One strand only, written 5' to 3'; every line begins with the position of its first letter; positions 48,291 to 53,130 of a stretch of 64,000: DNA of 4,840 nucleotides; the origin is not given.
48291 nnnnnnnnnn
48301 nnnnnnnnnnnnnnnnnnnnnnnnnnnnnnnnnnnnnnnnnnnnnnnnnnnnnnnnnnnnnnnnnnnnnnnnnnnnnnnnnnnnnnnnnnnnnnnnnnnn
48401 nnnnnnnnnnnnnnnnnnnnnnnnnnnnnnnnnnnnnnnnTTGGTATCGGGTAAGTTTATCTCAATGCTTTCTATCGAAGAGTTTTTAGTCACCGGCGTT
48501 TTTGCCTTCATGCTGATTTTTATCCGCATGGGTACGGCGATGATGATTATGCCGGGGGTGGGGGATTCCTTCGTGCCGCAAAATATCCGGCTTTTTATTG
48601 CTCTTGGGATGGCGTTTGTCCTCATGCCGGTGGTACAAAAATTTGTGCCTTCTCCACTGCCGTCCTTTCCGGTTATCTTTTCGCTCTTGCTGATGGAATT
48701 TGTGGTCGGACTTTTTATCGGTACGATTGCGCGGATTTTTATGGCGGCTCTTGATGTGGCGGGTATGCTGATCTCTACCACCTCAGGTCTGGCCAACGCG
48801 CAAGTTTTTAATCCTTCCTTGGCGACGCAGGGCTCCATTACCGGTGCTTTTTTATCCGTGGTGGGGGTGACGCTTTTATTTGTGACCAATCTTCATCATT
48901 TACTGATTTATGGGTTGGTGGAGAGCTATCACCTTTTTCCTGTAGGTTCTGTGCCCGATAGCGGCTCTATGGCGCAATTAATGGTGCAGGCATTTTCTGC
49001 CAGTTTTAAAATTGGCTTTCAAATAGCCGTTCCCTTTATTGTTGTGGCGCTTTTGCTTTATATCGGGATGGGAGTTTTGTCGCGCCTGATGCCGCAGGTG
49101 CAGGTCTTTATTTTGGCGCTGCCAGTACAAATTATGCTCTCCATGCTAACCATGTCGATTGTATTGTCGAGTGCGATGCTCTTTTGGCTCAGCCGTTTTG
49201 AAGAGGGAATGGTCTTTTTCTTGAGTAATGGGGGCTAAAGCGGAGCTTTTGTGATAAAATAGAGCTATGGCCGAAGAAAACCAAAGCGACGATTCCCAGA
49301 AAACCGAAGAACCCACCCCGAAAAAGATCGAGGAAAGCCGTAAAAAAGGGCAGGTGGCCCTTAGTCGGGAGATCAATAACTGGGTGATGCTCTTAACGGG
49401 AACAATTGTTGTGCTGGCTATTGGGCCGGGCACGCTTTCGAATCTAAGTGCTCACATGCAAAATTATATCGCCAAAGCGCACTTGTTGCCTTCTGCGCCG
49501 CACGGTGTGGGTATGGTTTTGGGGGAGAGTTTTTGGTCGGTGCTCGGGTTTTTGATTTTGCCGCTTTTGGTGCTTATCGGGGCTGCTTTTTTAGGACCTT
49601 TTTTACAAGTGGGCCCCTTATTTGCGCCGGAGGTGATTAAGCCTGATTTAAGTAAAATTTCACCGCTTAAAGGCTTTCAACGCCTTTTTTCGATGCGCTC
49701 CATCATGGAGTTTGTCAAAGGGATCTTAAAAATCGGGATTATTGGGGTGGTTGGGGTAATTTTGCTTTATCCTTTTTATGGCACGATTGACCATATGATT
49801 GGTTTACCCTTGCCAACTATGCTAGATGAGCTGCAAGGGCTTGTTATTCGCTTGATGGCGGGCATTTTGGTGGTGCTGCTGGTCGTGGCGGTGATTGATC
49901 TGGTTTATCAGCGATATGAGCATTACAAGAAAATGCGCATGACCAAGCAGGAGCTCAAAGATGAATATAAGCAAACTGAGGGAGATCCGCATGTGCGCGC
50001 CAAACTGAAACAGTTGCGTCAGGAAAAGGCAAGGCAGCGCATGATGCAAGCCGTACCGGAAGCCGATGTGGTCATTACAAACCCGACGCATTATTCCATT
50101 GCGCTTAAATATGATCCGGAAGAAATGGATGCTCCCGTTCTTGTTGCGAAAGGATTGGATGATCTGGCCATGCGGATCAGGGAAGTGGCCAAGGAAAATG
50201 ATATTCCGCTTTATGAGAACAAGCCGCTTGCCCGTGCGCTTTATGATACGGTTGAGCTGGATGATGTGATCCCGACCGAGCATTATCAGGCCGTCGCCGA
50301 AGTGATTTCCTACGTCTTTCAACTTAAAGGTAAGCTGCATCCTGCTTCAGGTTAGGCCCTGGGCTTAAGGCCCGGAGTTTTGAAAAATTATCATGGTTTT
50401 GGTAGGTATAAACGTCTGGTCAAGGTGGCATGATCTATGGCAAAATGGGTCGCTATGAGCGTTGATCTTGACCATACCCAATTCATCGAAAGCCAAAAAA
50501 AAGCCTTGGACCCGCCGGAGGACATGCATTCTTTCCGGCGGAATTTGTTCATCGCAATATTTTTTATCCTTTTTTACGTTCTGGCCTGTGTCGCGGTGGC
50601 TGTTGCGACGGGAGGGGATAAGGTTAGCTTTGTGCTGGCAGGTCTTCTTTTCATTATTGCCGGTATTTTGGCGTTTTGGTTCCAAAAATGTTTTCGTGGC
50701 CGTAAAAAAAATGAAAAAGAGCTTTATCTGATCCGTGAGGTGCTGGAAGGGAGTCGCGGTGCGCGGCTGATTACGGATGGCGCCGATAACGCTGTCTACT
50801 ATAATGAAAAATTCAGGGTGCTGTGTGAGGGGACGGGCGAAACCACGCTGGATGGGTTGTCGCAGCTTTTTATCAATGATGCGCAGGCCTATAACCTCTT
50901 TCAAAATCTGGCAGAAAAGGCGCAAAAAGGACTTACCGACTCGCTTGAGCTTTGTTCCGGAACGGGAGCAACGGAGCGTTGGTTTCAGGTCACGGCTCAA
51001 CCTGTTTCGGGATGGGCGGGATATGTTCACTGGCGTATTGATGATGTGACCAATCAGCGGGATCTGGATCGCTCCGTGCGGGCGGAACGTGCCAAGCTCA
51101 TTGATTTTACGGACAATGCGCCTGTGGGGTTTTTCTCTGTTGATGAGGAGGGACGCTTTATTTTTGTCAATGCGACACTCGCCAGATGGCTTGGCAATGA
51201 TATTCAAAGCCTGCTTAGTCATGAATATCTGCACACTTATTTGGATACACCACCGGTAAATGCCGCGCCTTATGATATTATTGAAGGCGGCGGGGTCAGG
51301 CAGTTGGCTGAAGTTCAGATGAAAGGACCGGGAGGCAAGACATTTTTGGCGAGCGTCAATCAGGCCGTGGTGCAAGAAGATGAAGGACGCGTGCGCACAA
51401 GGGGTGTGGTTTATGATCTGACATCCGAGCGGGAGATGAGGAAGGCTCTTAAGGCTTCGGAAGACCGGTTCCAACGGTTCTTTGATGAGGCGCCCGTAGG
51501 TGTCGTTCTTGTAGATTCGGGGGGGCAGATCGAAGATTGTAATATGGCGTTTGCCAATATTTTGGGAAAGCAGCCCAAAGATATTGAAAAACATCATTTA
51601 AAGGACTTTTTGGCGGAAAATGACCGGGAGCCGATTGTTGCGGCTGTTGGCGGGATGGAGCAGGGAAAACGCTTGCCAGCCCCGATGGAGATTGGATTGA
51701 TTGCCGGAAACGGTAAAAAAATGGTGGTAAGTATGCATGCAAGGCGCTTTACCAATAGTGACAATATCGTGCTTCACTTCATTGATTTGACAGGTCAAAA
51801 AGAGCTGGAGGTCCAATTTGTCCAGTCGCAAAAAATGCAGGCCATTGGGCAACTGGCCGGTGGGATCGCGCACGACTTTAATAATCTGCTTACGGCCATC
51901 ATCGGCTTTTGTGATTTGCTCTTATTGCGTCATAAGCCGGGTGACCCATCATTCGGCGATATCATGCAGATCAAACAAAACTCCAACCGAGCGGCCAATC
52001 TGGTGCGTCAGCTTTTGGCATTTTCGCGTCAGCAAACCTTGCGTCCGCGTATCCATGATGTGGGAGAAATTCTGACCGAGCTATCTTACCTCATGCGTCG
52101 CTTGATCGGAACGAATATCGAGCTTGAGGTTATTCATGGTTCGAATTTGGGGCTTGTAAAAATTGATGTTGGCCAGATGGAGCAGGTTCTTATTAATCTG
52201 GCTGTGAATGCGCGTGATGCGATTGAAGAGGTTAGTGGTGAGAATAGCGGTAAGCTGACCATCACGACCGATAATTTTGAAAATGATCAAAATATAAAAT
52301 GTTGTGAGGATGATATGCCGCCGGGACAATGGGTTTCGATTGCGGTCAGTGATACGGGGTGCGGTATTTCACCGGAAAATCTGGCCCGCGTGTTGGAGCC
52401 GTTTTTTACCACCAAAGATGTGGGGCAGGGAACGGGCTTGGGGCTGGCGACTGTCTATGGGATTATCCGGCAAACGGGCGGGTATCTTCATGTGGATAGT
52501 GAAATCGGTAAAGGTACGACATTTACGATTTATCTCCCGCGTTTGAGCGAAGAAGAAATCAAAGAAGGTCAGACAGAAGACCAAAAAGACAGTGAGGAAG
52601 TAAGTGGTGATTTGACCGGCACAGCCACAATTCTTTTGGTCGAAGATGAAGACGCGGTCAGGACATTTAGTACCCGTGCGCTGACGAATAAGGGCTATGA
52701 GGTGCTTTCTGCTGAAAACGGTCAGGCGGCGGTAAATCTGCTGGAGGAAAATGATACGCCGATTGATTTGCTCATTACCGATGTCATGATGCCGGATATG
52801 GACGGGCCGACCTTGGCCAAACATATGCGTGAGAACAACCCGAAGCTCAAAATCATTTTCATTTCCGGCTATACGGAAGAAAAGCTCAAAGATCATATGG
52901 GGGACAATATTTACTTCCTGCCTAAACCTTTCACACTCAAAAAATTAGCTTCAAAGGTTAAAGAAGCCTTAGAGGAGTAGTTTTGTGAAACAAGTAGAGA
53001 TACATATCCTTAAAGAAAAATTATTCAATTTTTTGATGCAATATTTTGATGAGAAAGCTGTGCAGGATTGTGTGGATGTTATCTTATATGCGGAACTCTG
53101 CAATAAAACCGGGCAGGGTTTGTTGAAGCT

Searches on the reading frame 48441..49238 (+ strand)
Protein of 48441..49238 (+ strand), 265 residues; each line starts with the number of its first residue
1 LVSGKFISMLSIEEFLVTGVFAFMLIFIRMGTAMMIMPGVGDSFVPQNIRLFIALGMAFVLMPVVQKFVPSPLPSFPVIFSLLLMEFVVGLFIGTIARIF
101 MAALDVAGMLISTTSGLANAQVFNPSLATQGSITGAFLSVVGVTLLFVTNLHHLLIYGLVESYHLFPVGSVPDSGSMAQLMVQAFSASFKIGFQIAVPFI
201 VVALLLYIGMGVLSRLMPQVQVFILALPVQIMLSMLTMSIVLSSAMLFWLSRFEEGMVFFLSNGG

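Call 89: search_protein_families(library=pfam, proteins=[window:48441-49238:+], max_evalue=0.0001)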
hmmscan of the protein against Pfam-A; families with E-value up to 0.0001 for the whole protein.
window:48441-49238:+ (265 aa): 1 family
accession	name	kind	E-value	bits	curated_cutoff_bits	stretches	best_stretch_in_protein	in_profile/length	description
PF01311.25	Bac_export_1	-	5.6e-56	190.2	27.8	1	21-255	2-229/230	Bacterial export proteins, family 1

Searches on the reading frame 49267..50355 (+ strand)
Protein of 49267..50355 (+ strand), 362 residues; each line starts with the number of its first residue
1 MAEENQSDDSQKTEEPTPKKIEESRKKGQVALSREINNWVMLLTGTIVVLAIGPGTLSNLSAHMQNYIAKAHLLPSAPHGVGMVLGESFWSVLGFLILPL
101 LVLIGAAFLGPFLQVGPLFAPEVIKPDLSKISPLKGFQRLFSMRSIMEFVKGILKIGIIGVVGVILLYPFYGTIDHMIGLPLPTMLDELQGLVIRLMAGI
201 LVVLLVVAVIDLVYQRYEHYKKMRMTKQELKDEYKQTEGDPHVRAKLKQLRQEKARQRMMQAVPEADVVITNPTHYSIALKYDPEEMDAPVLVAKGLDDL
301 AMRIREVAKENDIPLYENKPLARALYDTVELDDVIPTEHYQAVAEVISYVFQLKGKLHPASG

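Call 90: search_protein_families(library=pfam, proteins=[window:49267-50355:+], max_evalue=0.0001)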
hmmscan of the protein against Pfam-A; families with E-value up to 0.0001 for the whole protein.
window:49267-50355:+ (362 aa): 1 family
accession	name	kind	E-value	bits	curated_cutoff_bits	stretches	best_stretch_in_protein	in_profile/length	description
PF01312.24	Bac_export_2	-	3.8e-129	431.1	24.4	1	11-350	2-335/335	FlhB HrpN YscU SpaS Family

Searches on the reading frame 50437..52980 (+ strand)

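Call 90: search_protein_families(library=pfam, proteins=[window:50437-52980:+], max_evalue=0.0001)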
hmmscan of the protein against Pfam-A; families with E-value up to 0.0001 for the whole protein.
window:50437-52980:+ (847 aa): 7 families
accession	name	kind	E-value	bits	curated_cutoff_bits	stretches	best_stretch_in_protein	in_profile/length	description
PF00072.30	Response_reg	-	2.6e-22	79.5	30.2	1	732-841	1-110/111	Response regulator receiver domain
PF02518.31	HATPase_c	-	4.2e-21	75.9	26.4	1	579-702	4-109/111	Histidine kinase-, DNA gyrase B-, and HSP90-like ATPase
PF13426.13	PAS_9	-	1.8e-18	67.2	27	2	353-449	1-95/103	PAS domain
PF00989.32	PAS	-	4.4e-14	52.9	22.6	1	344-448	2-106/113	PAS fold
PF08448.16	PAS_4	-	4.6e-14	53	23.1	1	349-453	1-107/110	PAS fold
PF13188.13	PAS_8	-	2.5e-13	49.8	21.8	1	344-382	2-42/65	PAS domain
PF00512.31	HisKA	-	2.7e-09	37.4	26.9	1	471-533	3-64/66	His Kinase A (phospho-acceptor) domain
